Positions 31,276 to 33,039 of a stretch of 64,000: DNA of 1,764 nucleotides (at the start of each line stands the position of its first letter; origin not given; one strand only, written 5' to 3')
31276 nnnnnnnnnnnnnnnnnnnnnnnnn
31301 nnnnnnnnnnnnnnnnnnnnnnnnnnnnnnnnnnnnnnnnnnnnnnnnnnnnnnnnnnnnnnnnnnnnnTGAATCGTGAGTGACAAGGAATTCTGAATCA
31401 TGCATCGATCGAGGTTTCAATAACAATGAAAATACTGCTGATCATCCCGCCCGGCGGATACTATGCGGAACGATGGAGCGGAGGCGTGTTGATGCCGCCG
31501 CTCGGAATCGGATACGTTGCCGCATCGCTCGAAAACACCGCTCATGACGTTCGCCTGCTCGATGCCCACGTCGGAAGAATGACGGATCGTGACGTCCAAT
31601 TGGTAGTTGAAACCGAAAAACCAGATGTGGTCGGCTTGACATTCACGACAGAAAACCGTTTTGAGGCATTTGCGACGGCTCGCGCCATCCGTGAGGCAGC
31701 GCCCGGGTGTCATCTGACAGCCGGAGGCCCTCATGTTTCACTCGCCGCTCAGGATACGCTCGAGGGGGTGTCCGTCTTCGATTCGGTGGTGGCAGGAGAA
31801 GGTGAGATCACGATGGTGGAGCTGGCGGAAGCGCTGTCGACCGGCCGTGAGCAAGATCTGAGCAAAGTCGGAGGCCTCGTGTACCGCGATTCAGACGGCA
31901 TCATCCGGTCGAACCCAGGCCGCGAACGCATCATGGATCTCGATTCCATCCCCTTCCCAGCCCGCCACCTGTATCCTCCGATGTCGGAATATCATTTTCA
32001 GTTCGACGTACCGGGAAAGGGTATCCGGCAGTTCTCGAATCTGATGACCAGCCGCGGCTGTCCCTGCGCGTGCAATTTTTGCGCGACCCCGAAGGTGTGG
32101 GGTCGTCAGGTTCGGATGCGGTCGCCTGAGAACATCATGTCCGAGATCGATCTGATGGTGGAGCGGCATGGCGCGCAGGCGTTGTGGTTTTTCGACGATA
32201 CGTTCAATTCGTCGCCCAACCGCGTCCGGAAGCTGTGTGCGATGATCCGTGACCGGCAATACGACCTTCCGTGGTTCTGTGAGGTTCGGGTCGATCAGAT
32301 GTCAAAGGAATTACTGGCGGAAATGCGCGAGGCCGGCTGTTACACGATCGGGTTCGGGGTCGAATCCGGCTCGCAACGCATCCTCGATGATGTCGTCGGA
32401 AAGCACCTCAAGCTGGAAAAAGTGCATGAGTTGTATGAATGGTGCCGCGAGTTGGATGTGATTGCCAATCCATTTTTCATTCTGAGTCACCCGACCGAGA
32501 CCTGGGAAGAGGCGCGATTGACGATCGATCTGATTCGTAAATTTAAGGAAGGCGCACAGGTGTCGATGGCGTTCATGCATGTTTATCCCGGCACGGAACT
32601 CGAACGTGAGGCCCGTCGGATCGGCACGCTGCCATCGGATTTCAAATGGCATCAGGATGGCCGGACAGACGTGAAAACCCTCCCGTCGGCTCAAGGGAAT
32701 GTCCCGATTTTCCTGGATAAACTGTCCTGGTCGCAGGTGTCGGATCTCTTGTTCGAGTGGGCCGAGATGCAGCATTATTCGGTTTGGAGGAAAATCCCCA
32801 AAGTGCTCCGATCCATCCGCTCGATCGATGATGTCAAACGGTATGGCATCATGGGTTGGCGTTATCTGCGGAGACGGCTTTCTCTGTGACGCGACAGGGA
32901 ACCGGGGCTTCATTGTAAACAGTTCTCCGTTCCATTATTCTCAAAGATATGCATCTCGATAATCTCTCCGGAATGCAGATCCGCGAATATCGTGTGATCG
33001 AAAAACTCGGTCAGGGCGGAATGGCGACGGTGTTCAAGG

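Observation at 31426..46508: Three paralogous cobalamin-binding radical SAM enzymes embedded in a cell-envelope modification locus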

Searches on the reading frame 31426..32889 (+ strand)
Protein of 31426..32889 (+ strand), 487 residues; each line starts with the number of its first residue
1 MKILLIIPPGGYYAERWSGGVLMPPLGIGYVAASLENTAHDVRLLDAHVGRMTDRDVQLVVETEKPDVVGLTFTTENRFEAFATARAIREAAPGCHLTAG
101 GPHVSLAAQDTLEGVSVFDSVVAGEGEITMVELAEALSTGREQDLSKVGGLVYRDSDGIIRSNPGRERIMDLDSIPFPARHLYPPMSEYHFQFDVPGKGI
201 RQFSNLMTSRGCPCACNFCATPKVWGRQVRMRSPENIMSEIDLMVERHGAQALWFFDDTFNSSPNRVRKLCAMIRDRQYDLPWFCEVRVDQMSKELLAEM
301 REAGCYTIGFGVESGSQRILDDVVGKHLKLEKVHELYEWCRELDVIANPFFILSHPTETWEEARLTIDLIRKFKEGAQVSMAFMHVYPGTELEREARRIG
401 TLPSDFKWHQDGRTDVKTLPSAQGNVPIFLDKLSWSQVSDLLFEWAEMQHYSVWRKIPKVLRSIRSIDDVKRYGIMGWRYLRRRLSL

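Call 3: search_protein_families(library=pfam, proteins=[window:31426-32889:+], max_evalue=0.001)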
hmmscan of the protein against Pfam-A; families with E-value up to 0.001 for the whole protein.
window:31426-32889:+ (487 aa): 2 families
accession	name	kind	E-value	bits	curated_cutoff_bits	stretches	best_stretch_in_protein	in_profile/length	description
PF02310.24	B12-binding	-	3.7e-19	69.2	32.1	1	22-133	11-120/121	B12 binding domain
PF04055.27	Radical_SAM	-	5.7e-19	69.3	29.5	1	208-370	3-166/166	Radical SAM superfamily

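Call 5: search_protein_families(library=ncbifam, proteins=[window:31426-32889:+], max_evalue=0.001)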
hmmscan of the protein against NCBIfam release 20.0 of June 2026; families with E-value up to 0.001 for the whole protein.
window:31426-32889:+ (487 aa): 25 families
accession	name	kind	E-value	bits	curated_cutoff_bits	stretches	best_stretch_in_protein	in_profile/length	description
NF050148.1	rSAM_ApyD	equivalog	3.9e-53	180.8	750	1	23-392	23-389/645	RiPP biosynthesis radical SAM protein ApyD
TIGR03471.1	HpnJ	equivalog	3e-50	171.5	577.6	1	40-409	45-400/472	hopanoid biosynthesis associated radical SAM protein HpnJ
TIGR02026.1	BchE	equivalog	4.3e-46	157.8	481.35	1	4-392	3-383/497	magnesium-protoporphyrin IX monomethyl ester anaerobic oxidative cyclase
NF038361.1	rSAM_Sden_1168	equivalog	4e-45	154.4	575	1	2-411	64-488/560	Sden_1168 family B12-binding radical SAM P-methyltransferase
TIGR04072.2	rSAM_ladder_B12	equivalog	6.3e-41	140.4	360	2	203-404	180-380/443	lipid biosynthesis B12-binding/radical SAM protein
TIGR04479.1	bcpD_PhpK_rSAM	subfamily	1.1e-36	126.3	600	1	57-374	102-410/504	PhpK family radical SAM P-methyltransferase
TIGR04013.1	B12_SAM_MJ_1487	hypoth_equivalog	1.4e-34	119.6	251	1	51-396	29-357/382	TIGR04013 family B12-binding domain/radical SAM domain-containing protein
TIGR04367.1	HpnR_B12_rSAM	equivalog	5e-34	117.7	650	1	1-402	1-380/490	hopanoid C-3 methylase HpnR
TIGR04385.1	B12_rSAM_cofa1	equivalog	3.7e-33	115.4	450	1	25-404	20-402/438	B12 lower ligand biosynthesis radical SAM protein BzaD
NF033070.1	rSAM_AprD4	equivalog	5.1e-32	111.4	500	1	22-400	39-394/456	AprD4 family radical SAM diol-dehydratase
TIGR03975.1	rSAM_ocin_1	subfamily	1.4e-30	106.4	281.85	1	47-372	111-429/606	RiPP maturation radical SAM C-methyltransferase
NF033712.0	B12_rSAM_KedN5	subfamily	5.8e-30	104.1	700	1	24-363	16-360/624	KedN5 family methylcobalamin-dependent radical SAM C-methyltransferase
TIGR04014.1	B12_SAM_MJ_0865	equivalog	4.6e-29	101.5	360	1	96-396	70-358/434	methyl-coenzyme M reductase glutamine C-methyltransferase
TIGR04295.1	B12_rSAM_oligo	hypoth_equivalog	9.4e-29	100.3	400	1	25-317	25-306/422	TIGR04295 family B12-binding domain-containing radical SAM protein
NF040546.1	rSAM_CUAEP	equivalog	2.3e-25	89.2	500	1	24-372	12-340/468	CUAEP/CCAEP-tail radical SAM (seleno)protein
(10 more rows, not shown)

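Call 14: find_homologous_proteins(query=window:31426-32889:+, max_evalue=1e-10)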
Query window:31426-32889:+ (487 aa): 3502 proteins with E <= 1e-10 among 8000 candidates; the best 120 are listed.
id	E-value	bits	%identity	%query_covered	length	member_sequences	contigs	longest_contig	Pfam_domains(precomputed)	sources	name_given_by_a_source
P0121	0.0e+0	1092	95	100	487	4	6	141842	PF04055.28,PF02310.25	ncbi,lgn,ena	-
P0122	6.6e-289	977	84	100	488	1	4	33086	PF04055.28,PF02310.25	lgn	-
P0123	2.9e-244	829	71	99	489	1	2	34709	PF04055.28,PF02310.25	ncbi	-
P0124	8.7e-244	828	72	99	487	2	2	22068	PF04055.28,PF02310.25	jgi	-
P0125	3.9e-240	816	72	99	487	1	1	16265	PF04055.28,PF02310.25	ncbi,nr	ncbi:cobalamin-dependent protein [bacterium]|nr:cobalamin-dependent protein [candidate division CSSE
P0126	8.8e-240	815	69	99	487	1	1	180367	PF04055.28,PF02310.25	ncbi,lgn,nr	ncbi:radical SAM protein [bacterium]|nr:radical SAM protein [candidate division CSSED10-310 bacteriu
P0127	8.4e-237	805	69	100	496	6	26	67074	PF04055.28,PF02310.25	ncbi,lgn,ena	-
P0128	9.2e-236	801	70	100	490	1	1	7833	PF04055.28,PF02310.25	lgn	-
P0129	2.9e-235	800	69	99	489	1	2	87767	PF04055.28,PF02310.25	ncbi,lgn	-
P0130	8.1e-234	795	68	100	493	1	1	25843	PF04055.28,PF02310.25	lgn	-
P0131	1.9e-233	794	68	100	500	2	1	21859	PF04055.28,PF02310.25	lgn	-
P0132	1.3e-232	791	69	99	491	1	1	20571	PF04055.28,PF02310.25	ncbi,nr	ncbi:B12-binding domain-containing radical SAM protein [bacterium]|nr:B12-binding domain-containing 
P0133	1.3e-231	788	72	95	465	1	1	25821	PF04055.28,PF02310.25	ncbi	-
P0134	2.5e-231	787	67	99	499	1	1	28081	PF04055.28,PF02310.25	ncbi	-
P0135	5.1e-229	779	70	95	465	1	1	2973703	PF04055.28,PF02310.25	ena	-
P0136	3.8e-228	776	66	100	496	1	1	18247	PF04055.28,PF02310.25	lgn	-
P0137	1.7e-227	774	66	99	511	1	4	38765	PF04055.28,PF02310.25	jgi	jgi:anaerobic magnesium-protoporphyrin IX monomethyl ester cyclase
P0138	1.3e-217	742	67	95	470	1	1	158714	PF04055.28,PF02310.25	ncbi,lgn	-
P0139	4.2e-216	737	67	95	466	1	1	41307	PF04055.28,PF02310.25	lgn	-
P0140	6.0e-202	690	60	99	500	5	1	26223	PF04055.28,PF02310.25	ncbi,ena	-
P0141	2.4e-197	675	60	98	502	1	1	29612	PF04055.28,PF02310.25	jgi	jgi:radical SAM superfamily enzyme YgiQ (UPF0313 family)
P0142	5.2e-193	660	59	100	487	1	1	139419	PF04055.28,PF02310.25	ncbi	-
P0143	2.0e-186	639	56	99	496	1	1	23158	PF04055.28,PF02310.25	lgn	-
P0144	5.9e-177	607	55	98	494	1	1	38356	PF04055.28,PF02310.25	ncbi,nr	ncbi:cobalamin-dependent protein [bacterium]|nr:cobalamin-dependent protein [candidate division CSSE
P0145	2.8e-175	602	53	100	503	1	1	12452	PF04055.28,PF02310.25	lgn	-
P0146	7.5e-175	601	53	99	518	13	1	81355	PF04055.28,PF02310.25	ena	-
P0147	1.3e-173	596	54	99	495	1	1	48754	PF04055.28,PF02310.25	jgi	-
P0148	3.3e-173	595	54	99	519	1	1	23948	PF04055.28,PF02310.25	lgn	-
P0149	7.9e-173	594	54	99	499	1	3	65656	PF04055.28,PF02310.25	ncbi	-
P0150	1.3e-170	587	53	100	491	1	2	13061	PF04055.28,PF02310.25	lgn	-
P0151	2.8e-170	585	53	99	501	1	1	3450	PF04055.28,PF02310.25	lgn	-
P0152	1.9e-169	583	52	99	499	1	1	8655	PF04055.28,PF02310.25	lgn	-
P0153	2.4e-169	582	52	99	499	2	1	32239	PF04055.28,PF02310.25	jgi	jgi:radical SAM superfamily enzyme YgiQ (UPF0313 family)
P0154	1.1e-167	577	51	100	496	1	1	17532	PF04055.28,PF02310.25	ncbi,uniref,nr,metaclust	ncbi:MAG: hypothetical protein A2161_01515 [Candidatus Schekmanbacteria bacterium RBG_13_48_7]|unire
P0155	2.1e-167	576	53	98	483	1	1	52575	PF04055.28,PF02310.25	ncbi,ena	-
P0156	1.2e-164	567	51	100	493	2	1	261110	PF04055.28,PF02310.25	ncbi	-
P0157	3.9e-164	565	50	99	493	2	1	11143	PF04055.28,PF02310.25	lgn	-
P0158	2.9e-163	562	52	98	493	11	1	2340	PF04055.28,PF02310.25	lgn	-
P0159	8.8e-163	561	49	100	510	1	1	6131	PF04055.28,PF02310.25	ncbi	-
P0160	3.8e-162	559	51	100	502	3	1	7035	PF04055.28,PF02310.25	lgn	-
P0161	3.4e-161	555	52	100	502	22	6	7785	PF04055.28,PF02310.25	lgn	-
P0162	1.8e-160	553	49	100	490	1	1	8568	PF04055.28,PF02310.25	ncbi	ncbi:MAG: radical SAM protein [Acidobacteriota bacterium]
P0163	1.8e-160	553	50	100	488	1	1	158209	PF04055.28,PF02310.25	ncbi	ncbi:MAG: radical SAM protein [Acidobacteriota bacterium]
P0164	2.3e-160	553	50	99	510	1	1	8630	PF04055.28,PF02310.25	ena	-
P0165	2.6e-159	549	48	100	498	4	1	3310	PF04055.28,PF02310.25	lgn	-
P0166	3.8e-159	549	49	99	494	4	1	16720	PF04055.28,PF02310.25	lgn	-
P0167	4.1e-159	549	50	99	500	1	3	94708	PF04055.28,PF02310.25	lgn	-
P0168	7.3e-159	548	48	100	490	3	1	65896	PF04055.28,PF02310.25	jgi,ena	-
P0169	1.1e-158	547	48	100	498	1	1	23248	PF04055.28,PF02310.25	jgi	jgi:anaerobic magnesium-protoporphyrin IX monomethyl ester cyclase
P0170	2.2e-158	546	51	99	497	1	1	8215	PF04055.28,PF02310.25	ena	-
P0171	2.4e-158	546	52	100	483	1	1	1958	PF04055.28,PF02310.25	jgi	-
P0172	3.1e-158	546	49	99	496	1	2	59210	PF04055.28,PF02310.25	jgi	jgi:anaerobic magnesium-protoporphyrin IX monomethyl ester cyclase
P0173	3.5e-158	546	49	100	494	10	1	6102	PF04055.28,PF02310.25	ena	-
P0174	5.5e-158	545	52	98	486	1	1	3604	PF04055.28,PF02310.25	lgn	-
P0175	6.1e-158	545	47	100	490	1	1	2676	PF04055.28,PF02310.25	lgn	-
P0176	6.8e-158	545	53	99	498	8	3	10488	PF04055.28,PF02310.25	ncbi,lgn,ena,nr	ncbi:MAG TPA: radical SAM protein [Armatimonadota bacterium]|nr:radical SAM protein [Armatimonadota 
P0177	7.0e-158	545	50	100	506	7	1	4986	PF04055.28,PF02310.25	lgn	-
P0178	7.8e-158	544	49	100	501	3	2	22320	PF04055.28,PF02310.25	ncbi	-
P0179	1.1e-157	544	66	70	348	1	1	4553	PF04055.28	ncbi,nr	ncbi:radical SAM protein, partial [bacterium]|nr:radical SAM protein [bacterium]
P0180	1.3e-157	544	51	99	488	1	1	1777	PF04055.28,PF02310.25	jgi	jgi:anaerobic magnesium-protoporphyrin IX monomethyl ester cyclase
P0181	2.3e-157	543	47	100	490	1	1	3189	PF04055.28,PF02310.25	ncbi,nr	ncbi:MAG: radical SAM protein [Candidatus Aminicenantes bacterium]|nr:radical SAM protein [Candidatu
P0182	3.3e-157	542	49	98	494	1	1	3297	PF04055.28,PF02310.25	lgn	-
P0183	5.7e-157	542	51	99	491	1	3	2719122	PF04055.28,PF02310.25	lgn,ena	-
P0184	6.6e-157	541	49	100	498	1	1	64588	PF04055.28,PF02310.25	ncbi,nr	ncbi:MAG: B12-binding domain-containing radical SAM protein [Candidatus Aminicenantes bacterium]|nr:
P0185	9.4e-157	541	48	100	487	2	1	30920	PF04055.28,PF02310.25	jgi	-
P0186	9.6e-157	541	48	99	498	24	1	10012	PF04055.28,PF02310.25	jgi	jgi:radical SAM superfamily enzyme YgiQ (UPF0313 family)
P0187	1.1e-156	541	48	100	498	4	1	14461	PF04055.28,PF02310.25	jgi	jgi:anaerobic magnesium-protoporphyrin IX monomethyl ester cyclase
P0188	1.6e-156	540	47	100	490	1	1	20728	PF04055.28,PF02310.25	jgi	jgi:radical SAM superfamily enzyme YgiQ (UPF0313 family)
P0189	2.0e-156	540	48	100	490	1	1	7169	PF04055.28,PF02310.25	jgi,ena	-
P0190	2.1e-156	540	48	99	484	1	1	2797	PF04055.28,PF02310.25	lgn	-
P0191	2.5e-156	539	48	100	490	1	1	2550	PF04055.28,PF02310.25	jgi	-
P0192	2.7e-156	539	46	100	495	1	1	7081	PF04055.28,PF02310.25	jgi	-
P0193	3.6e-156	539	48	100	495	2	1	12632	PF04055.28,PF02310.25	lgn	-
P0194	4.2e-156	539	48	100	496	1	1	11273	PF04055.28,PF02310.25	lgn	-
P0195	6.8e-156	538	47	100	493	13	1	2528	PF04055.28,PF02310.25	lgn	-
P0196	7.0e-156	538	47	100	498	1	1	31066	PF04055.28,PF02310.25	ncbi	-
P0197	7.2e-156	538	48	100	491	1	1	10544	PF04055.28,PF02310.25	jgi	jgi:radical SAM superfamily enzyme YgiQ (UPF0313 family)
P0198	8.3e-156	538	48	99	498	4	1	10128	PF04055.28,PF02310.25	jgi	jgi:radical SAM superfamily enzyme YgiQ (UPF0313 family)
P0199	8.4e-156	538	47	100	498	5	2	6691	PF04055.28,PF02310.25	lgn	-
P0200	9.3e-156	538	48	100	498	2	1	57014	PF04055.28,PF02310.25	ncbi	-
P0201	9.7e-156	537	48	99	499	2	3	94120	PF04055.28,PF02310.25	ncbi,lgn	-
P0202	1.1e-155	537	47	100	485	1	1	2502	PF04055.28,PF02310.25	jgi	jgi:radical SAM superfamily enzyme YgiQ (UPF0313 family)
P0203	1.4e-155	537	49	100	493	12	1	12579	PF04055.28,PF02310.25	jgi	jgi:radical SAM superfamily enzyme YgiQ (UPF0313 family)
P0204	1.4e-155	537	48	100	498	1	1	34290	PF04055.28,PF02310.25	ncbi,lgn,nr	ncbi:B12-binding domain-containing radical SAM protein [bacterium]|nr:B12-binding domain-containing 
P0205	1.5e-155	537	48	100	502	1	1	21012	PF04055.28,PF02310.25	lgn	-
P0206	1.6e-155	537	51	99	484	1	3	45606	PF04055.28,PF02310.25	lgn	-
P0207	1.6e-155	537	47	100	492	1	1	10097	PF04055.28,PF02310.25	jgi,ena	-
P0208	1.6e-155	537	49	99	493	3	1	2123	PF04055.28,PF02310.25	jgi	jgi:radical SAM superfamily enzyme YgiQ (UPF0313 family)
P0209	1.7e-155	537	50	99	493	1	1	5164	PF04055.28,PF02310.25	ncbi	-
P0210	2.2e-155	536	48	100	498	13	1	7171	PF04055.28,PF02310.25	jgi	jgi:anaerobic magnesium-protoporphyrin IX monomethyl ester cyclase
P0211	2.2e-155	536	49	100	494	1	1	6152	PF04055.28,PF02310.25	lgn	-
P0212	2.3e-155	536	49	98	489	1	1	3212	PF04055.28,PF02310.25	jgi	jgi:anaerobic magnesium-protoporphyrin IX monomethyl ester cyclase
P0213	2.4e-155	536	47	100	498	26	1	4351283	PF04055.28,PF02310.25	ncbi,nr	ncbi:MAG: radical SAM protein [Candidatus Aminicenantes bacterium]|nr:MAG: radical SAM protein [Cand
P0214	2.8e-155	536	47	100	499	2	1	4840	PF04055.28,PF02310.25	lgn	-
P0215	3.0e-155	536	47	100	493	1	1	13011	PF04055.28,PF02310.25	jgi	-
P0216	3.0e-155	536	49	99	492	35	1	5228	PF04055.28,PF02310.25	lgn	-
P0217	3.4e-155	536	47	100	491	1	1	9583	PF04055.28,PF02310.25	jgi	-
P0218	4.2e-155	535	46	100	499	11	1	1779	PF04055.28,PF02310.25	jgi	-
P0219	4.2e-155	535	48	100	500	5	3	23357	PF04055.28,PF02310.25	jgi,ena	-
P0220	5.2e-155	535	48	99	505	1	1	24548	PF04055.28,PF02310.25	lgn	-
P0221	6.5e-155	535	47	100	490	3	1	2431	PF04055.28,PF02310.25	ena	-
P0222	6.8e-155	535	49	100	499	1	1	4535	PF04055.28,PF02310.25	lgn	-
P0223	7.5e-155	535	51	100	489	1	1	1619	PF04055.28,PF02310.25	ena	-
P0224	9.6e-155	534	49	98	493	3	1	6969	PF04055.28,PF02310.25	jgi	-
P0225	9.9e-155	534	48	100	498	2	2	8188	PF04055.28,PF02310.25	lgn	-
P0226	1.0e-154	534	47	100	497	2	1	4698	PF04055.28,PF02310.25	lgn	-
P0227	1.6e-154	533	48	100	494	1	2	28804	PF04055.28,PF02310.25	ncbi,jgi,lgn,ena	-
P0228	1.8e-154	533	49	100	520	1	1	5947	PF04055.28,PF02310.25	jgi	jgi:anaerobic magnesium-protoporphyrin IX monomethyl ester cyclase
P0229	2.1e-154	533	48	100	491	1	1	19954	PF04055.28,PF02310.25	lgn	-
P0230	2.7e-154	533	48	100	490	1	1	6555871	PF04055.28,PF02310.25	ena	-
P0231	2.8e-154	533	49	100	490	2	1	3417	PF04055.28,PF02310.25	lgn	-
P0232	3.4e-154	532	48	100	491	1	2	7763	PF04055.28,PF02310.25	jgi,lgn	jgi:radical SAM superfamily enzyme YgiQ (UPF0313 family)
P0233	3.6e-154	532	49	98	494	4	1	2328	PF04055.28,PF02310.25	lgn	-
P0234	3.7e-154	532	51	100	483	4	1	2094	PF04055.28,PF02310.25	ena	-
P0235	3.9e-154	532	47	99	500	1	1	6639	PF04055.28,PF02310.25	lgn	-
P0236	4.6e-154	532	50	99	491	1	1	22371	PF04055.28,PF02310.25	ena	-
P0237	5.2e-154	532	51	99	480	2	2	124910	PF04055.28,PF02310.25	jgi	jgi:radical SAM superfamily enzyme YgiQ (UPF0313 family)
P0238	6.6e-154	531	49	100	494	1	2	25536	PF04055.28,PF02310.25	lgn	-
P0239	6.6e-154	531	48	100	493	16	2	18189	PF04055.28,PF02310.25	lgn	-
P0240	7.5e-154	531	51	99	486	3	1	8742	PF04055.28,PF02310.25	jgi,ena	-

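Call 17: find_encoding_contigs(protein=P0213, flank=8000, max_places=1)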
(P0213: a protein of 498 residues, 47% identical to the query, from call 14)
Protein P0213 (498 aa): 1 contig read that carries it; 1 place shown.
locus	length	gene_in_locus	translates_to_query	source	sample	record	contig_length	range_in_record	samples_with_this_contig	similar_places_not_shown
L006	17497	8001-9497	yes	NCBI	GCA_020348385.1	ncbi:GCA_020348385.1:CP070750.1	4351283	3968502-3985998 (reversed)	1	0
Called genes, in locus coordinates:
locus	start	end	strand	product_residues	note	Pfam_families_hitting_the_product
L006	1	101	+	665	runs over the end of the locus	PF07940:Hepar_II_III_C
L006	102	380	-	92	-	-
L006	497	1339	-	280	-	-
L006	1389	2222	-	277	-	-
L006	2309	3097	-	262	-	-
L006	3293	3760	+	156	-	PF00884:Sulfatase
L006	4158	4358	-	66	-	-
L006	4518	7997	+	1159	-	PF02463:SMC_N, PF13175:AAA_15, PF13304:AAA_21 (weak), PF13476:AAA_23, PF13555:AAA_29 (weak)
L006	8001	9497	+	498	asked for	PF02310:B12-binding, PF04055:Radical_SAM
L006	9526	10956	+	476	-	PF00474:SSF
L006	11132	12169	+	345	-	PF00850:Hist_deacetyl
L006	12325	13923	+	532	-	PF20245:DUF6600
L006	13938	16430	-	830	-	PF00912:Transgly, PF17092:PCB_OB (weak), PF00905:Transpeptidase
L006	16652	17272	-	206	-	PF02223:Thymidylate_kin, PF13521:AAA_28 (weak)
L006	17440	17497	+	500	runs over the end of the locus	PF00089:Trypsin, PF13365:Trypsin_2, PF00595:PDZ (weak), PF13180:PDZ_2, PF17820:PDZ_6, PF00595:PDZ, PF13180:PDZ_2, PF17820:PDZ_6 (weak), +1 more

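Call 20: search_solved_structures(query=window:31426-32889:+, max_evalue=0.001)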
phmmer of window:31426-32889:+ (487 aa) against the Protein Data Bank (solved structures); distinct sequences matched with E-value up to 0.001: 7.
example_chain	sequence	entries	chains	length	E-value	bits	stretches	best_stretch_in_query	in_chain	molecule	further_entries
6fd2_B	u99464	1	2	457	1.3e-25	93.4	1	148-396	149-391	Putative apramycin biosynthetic oxidoreductase 4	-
9ccb_A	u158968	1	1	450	2.4e-15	59.5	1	99-397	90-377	Radical SAM core domain-containing protein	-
7kdx_A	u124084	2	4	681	1.2e-11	47.3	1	64-276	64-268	Methyltransferase TokK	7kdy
9n1b_A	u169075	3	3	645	1.2e-07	34.1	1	90-257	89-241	Radical SAM protein | Radical SAM enzyme CysS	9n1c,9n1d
6wte_A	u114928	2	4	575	3e-05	26.2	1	119-375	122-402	B12-binding domain-containing protein | Tryptophan-C2-methyltransferase containing B12-binding domain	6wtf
2qgq_A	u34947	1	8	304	0.00013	24.1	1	202-376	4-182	Protein TM_1862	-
4jc0_A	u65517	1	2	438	0.00014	24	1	201-375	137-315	Ribosomal protein S12 methylthiotransferase RimO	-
